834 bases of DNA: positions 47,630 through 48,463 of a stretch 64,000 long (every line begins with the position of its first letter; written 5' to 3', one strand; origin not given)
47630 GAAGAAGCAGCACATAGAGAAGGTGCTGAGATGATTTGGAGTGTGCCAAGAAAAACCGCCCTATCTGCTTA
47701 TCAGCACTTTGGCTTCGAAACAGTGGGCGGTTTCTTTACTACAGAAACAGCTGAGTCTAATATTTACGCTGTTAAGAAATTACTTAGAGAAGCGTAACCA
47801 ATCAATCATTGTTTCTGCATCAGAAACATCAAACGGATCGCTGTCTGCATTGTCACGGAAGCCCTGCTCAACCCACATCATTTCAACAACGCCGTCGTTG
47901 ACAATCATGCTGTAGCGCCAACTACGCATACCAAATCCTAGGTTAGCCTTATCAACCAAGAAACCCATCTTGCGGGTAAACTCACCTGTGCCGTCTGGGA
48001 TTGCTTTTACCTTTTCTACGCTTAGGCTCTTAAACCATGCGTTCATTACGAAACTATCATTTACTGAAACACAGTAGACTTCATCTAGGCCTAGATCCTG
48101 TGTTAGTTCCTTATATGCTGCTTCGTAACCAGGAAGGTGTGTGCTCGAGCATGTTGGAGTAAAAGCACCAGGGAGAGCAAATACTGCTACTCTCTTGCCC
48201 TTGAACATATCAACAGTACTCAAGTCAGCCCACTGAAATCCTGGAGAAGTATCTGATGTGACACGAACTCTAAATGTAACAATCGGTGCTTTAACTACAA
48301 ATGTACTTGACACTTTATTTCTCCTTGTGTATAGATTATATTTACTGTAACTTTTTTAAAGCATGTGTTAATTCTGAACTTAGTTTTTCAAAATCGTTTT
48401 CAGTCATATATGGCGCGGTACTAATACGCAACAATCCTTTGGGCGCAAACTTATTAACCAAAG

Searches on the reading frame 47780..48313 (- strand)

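Call 7: search_protein_families(library=pfam, proteins=[window:47780-48313:-])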
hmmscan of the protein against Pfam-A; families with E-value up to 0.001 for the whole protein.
window:47780-48313:- (177 aa): 2 families
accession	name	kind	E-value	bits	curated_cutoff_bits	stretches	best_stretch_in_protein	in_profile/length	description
PF08534.16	Redoxin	-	3.4e-25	89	26.6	1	32-150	22-135/148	Redoxin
PF00578.27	AhpC-TSA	-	3.5e-09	37.1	26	1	30-143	17-121/124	AhpC/TSA family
